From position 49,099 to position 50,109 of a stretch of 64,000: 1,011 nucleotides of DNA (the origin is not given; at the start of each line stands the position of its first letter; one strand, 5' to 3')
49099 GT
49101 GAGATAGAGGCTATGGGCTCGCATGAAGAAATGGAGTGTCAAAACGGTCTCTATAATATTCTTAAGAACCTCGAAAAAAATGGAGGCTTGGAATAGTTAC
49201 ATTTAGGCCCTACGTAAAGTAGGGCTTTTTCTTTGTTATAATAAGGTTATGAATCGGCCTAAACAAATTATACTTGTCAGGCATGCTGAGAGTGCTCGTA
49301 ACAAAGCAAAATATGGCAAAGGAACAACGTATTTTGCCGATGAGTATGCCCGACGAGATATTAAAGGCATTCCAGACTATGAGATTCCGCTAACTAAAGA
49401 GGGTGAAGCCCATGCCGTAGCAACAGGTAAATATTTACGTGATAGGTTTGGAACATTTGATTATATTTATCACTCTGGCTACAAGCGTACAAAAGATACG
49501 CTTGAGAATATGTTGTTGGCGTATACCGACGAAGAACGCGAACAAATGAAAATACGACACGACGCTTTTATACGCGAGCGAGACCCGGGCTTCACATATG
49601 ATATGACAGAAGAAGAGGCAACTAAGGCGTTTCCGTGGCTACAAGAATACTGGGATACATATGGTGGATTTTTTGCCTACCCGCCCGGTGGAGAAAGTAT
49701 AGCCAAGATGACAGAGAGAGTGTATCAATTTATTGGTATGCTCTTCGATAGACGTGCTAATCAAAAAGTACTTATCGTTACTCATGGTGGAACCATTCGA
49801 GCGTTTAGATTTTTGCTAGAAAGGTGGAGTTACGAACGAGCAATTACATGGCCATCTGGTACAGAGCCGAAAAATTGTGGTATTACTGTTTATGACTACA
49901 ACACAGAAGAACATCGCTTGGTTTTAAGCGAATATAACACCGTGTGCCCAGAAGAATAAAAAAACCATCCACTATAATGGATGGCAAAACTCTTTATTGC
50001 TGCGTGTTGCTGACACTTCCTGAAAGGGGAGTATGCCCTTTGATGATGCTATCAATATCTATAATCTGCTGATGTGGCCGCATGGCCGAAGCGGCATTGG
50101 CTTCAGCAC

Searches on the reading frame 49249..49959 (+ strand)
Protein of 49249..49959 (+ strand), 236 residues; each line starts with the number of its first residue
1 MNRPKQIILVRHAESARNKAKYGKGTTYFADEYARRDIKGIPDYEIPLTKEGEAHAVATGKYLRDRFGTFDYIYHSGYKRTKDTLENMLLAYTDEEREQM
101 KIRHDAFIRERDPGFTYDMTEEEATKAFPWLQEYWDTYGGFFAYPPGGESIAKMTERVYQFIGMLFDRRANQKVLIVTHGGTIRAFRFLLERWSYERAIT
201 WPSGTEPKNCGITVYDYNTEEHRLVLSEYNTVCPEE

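Call 42: find_encoding_contigs(protein=window:49249-49959:+, flank=10000, max_places=8)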
Protein window:49249-49959:+ (236 aa): 21 contigs read that carry it; 8 places shown.
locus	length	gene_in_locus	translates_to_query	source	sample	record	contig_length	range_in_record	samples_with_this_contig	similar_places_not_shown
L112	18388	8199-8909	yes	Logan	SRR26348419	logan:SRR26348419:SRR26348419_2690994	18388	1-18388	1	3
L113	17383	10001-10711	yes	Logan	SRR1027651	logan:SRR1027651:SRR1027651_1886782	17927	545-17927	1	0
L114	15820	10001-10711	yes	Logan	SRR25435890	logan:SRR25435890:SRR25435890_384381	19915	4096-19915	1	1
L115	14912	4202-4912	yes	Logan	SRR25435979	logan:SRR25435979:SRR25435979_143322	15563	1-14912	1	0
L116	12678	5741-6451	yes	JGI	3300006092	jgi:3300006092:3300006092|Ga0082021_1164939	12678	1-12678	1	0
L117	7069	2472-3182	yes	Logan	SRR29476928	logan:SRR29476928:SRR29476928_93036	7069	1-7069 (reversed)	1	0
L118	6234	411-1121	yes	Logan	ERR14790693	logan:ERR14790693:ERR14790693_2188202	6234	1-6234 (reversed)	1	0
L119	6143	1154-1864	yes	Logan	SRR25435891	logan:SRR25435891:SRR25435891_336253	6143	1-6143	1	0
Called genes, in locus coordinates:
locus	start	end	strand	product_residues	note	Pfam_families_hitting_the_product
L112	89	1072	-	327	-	-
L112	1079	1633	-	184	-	PF03729:DUF308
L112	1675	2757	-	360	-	-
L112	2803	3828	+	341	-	PF02547:Queuosine_synth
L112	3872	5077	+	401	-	PF01702:TGT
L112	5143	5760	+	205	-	PF13328:HD_4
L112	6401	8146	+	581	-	PF00664:ABC_membrane, PF00005:ABC_tran, PF02463:SMC_N (faint)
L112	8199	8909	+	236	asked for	PF00300:His_Phos_1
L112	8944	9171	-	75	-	-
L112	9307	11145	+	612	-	PF00122:E1-E2_ATPase, PF00702:Hydrolase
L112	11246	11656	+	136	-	PF08570:DUF1761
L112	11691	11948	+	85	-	PF01035:DNA_binding_1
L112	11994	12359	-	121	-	-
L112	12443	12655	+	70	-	-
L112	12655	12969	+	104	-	-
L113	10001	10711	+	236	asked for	PF00300:His_Phos_1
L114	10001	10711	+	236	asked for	PF00300:His_Phos_1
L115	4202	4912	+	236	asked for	PF00300:His_Phos_1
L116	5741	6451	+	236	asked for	PF00300:His_Phos_1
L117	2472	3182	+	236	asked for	PF00300:His_Phos_1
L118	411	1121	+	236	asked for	PF00300:His_Phos_1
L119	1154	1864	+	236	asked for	PF00300:His_Phos_1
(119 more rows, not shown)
